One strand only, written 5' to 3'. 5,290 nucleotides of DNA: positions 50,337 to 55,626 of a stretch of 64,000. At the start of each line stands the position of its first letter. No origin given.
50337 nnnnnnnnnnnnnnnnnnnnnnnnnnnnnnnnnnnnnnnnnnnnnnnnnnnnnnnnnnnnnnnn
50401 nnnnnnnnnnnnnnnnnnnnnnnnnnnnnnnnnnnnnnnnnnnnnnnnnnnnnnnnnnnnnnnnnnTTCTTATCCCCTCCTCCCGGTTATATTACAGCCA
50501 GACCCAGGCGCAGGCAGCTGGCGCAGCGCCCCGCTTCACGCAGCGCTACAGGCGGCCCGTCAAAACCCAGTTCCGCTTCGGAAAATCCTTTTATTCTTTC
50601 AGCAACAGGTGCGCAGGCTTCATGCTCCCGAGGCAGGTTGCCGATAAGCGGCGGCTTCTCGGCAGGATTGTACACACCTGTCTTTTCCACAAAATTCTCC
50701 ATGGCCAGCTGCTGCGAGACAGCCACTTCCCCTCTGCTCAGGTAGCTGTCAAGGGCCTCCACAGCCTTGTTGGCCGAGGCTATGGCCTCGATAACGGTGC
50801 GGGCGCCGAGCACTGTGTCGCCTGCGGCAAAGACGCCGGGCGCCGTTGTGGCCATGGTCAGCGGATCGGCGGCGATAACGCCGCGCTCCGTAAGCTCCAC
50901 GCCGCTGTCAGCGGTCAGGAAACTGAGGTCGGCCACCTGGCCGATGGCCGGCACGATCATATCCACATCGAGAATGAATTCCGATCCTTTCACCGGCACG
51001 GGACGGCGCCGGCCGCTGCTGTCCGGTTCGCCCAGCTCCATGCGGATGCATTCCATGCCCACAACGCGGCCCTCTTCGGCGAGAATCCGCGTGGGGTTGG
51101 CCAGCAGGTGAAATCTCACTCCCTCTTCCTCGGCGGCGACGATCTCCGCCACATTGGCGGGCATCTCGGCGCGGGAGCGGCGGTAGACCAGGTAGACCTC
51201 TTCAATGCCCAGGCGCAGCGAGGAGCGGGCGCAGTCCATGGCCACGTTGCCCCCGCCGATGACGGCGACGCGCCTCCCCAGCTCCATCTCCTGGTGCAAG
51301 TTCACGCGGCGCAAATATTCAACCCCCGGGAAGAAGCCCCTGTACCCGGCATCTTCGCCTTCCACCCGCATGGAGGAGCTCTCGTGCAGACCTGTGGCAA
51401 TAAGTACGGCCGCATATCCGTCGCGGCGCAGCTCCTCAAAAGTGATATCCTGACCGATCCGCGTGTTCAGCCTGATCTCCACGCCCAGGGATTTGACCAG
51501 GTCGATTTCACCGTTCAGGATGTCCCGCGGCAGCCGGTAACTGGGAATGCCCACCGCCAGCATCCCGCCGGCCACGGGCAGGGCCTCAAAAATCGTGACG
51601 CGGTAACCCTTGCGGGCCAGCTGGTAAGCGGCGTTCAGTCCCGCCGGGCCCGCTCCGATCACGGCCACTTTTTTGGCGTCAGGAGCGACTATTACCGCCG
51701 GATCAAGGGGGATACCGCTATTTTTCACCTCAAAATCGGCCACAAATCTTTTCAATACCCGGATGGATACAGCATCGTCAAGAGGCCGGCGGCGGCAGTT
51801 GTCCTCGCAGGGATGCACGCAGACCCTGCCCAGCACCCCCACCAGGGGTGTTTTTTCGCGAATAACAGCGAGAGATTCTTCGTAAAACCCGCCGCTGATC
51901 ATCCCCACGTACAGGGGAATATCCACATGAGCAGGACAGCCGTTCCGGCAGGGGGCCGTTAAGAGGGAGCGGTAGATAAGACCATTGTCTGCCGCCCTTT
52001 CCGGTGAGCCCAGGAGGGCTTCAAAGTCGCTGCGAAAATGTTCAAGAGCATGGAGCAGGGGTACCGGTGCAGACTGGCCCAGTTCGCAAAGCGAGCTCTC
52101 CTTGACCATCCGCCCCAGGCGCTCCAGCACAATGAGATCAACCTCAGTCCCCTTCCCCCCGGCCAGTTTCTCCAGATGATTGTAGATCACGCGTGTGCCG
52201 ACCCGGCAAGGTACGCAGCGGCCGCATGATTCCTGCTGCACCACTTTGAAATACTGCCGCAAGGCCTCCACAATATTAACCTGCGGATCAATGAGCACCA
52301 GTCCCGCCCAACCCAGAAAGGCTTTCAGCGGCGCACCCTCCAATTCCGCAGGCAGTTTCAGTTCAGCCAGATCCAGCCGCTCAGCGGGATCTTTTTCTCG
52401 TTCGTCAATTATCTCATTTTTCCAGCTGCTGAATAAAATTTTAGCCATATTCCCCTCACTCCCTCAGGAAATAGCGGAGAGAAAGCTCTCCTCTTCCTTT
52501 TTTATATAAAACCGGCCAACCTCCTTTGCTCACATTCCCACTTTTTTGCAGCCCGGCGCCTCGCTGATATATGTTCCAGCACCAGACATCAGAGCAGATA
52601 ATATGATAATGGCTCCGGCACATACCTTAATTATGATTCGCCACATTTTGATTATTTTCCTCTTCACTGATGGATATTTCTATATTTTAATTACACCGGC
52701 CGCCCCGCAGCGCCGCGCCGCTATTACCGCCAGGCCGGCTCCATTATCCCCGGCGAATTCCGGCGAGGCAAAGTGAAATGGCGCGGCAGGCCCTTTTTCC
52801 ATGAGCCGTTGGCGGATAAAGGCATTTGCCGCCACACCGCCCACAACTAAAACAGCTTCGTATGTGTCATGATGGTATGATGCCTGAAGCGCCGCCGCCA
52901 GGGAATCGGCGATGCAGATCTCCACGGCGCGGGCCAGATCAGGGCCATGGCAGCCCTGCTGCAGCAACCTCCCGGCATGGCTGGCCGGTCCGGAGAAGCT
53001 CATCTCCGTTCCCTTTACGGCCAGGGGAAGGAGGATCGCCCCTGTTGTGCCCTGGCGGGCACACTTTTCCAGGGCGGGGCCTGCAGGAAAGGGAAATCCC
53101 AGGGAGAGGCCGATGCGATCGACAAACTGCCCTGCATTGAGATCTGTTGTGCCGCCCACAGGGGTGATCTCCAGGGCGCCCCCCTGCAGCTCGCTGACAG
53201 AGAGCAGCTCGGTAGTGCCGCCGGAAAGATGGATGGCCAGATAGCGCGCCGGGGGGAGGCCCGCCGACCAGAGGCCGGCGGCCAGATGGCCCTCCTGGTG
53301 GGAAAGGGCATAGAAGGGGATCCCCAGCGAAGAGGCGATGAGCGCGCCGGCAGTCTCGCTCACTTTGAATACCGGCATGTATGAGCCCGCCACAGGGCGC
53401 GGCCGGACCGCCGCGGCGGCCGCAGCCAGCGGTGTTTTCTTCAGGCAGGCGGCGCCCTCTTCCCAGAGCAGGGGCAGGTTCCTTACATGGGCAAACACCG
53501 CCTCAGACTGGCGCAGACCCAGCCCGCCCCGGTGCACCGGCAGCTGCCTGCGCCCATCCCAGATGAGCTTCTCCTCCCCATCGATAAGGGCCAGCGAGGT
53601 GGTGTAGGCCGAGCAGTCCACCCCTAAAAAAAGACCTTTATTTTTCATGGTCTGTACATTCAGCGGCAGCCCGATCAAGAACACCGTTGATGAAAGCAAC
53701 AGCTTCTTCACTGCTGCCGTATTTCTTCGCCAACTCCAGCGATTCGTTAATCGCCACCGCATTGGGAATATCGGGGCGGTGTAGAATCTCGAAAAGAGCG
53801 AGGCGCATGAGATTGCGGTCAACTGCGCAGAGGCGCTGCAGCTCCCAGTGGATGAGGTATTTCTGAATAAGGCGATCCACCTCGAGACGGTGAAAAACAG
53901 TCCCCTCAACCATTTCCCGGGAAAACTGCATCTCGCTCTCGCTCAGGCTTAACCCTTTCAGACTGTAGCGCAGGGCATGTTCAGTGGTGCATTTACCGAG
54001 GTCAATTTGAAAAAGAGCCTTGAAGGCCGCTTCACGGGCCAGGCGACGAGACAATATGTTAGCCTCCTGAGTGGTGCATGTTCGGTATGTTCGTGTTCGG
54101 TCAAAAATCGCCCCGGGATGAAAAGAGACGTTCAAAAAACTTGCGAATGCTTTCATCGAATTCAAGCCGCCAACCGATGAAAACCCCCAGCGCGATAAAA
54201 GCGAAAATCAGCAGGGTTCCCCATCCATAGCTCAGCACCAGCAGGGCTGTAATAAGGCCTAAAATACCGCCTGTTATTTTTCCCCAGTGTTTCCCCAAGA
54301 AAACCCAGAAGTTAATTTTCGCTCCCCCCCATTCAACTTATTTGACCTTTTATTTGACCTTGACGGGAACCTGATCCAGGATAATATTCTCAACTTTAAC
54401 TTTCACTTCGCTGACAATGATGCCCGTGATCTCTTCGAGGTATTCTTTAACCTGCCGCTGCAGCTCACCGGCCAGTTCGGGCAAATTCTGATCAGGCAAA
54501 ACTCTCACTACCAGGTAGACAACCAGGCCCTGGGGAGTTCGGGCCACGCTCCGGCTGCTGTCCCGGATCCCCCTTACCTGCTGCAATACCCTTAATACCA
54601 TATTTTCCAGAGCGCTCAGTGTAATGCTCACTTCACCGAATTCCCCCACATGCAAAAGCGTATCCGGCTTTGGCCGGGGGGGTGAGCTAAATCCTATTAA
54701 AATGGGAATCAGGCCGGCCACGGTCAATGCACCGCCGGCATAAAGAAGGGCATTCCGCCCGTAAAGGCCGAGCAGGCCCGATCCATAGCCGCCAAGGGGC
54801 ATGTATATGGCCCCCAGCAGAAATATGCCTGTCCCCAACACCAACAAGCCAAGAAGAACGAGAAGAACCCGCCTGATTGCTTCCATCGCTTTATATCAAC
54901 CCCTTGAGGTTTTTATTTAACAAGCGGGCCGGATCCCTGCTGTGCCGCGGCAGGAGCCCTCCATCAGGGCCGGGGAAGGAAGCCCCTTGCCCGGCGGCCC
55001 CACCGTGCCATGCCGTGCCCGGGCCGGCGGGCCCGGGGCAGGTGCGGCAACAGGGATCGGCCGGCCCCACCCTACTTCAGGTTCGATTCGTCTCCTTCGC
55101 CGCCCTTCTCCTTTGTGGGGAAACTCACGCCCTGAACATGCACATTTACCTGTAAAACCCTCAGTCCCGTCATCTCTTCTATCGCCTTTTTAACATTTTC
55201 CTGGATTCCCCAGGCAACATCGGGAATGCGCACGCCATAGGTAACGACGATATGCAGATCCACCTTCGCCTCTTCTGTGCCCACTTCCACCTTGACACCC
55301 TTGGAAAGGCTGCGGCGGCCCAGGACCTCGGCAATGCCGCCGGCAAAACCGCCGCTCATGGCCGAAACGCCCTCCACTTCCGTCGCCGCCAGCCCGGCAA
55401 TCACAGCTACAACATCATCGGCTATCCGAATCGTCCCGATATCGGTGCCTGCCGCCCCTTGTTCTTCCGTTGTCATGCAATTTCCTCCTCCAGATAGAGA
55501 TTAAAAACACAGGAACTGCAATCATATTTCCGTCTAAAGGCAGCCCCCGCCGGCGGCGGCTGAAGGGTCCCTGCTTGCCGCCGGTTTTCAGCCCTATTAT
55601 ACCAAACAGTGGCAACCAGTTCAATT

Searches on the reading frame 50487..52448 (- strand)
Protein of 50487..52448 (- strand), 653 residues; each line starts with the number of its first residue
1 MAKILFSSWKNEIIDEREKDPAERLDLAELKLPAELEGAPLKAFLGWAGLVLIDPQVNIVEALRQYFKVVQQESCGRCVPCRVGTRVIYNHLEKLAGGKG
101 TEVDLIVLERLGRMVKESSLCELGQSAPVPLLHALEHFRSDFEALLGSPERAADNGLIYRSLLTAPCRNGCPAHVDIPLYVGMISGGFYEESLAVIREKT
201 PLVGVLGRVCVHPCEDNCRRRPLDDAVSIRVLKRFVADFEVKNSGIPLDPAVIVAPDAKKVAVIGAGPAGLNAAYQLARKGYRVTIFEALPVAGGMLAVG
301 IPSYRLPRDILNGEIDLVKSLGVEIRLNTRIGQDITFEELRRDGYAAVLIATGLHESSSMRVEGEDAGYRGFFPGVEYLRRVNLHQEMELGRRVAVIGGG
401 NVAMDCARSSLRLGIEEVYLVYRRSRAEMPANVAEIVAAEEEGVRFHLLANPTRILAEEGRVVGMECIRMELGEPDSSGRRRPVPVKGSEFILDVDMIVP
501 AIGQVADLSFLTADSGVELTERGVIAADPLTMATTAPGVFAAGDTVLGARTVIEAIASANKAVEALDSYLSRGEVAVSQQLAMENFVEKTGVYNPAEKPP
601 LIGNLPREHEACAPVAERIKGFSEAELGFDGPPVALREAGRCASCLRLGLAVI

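Call 7: search_protein_families(library=ncbifam, proteins=[window:50487-52448:-], max_evalue=0.01)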
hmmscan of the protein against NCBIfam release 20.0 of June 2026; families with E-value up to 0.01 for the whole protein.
window:50487-52448:- (653 aa): 119 families (the best 25 are shown)
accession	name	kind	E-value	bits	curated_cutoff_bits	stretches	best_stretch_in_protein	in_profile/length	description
NF009410.0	PRK12771.1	subfamily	3.6e-134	448.4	516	1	163-645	46-511/566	NAD(P)-binding protein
NF009454.0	PRK12814.1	equivalog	2.4e-131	439.2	916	1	164-645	101-572/657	putative NADPH-dependent glutamate synthase small subunit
NF009414.0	PRK12778.1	equivalog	2.9e-116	389.5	1103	1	165-571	337-750/752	bifunctional dihydroorotate dehydrogenase B NAD binding subunit/NADPH-dependent glutamate synthase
TIGR01316.1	gltA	equivalog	5.7e-109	364.9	471.75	1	164-570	35-449/449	NADPH-dependent glutamate synthase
TIGR03315.1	Se_ygfK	equivalog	6.6e-96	321.8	835.3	1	164-593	444-861/1012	putative selenate reductase subunit YgfK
NF010590.0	PRK13984.1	equivalog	1.6e-91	307.3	946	1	165-572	196-608/611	putative oxidoreductase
NF009413.0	PRK12775.1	equivalog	1.6e-84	284.4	1895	1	165-587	339-771/1006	putative trifunctional 2-polyprenylphenol hydroxylase/glutamate synthase subunit beta/ferritin domain-containing protein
TIGR01318.1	gltD_gamma_fam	subfamily_domain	1.1e-83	281.4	482.95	1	165-570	48-465/467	glutamate synthase, small subunit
NF009408.0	PRK12769.1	equivalog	2.3e-79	267.2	1003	1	167-573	236-654/659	formate-dependent uric acid utilization protein AegA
NF009409.0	PRK12770.1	subfamily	8e-73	245.5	343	1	256-573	16-353/360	putative glutamate synthase subunit beta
NF009451.0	PRK12809.1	equivalog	3.6e-71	240.3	1154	1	164-564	216-628/639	formate-dependent uric acid utilization protein YgfT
NF009415.0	PRK12779.1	equivalog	5.4e-66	223.2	1519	1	168-563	211-619/944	putative bifunctional glutamate synthase subunit beta/2-polyprenylphenol hydroxylase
TIGR01317.1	GOGAT_sm_gam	subfamily_domain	4.1e-57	194.1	447.7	1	167-571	52-479/485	glutamate synthase small subunit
NF045663.1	diclust_near_Sec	equivalog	1.1e-41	142.8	530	2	165-356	18-201/759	pyridine nucleotide-disulfide oxidoreductase/dicluster-binding protein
TIGR01959.1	nuoF_fam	equivalog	2.6e-20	72.2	558.65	1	42-144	306-408/410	NADH-quinone oxidoreductase subunit NuoF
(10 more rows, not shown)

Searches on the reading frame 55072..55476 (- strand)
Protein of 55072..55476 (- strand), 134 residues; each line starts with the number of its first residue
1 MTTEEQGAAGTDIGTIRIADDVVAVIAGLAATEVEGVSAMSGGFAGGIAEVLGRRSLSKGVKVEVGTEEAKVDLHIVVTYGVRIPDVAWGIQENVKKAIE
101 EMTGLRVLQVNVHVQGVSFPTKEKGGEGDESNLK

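Call 33: search_protein_families(library=pfam, proteins=[window:55072-55476:-], max_evalue=0.00001)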
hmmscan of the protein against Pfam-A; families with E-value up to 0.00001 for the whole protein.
window:55072-55476:- (134 aa): 1 family
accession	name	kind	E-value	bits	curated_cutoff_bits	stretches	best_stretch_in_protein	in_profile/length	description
PF03780.18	Asp23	-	1.3e-38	132.2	28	1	14-117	3-107/108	Asp23 family, cell envelope-related function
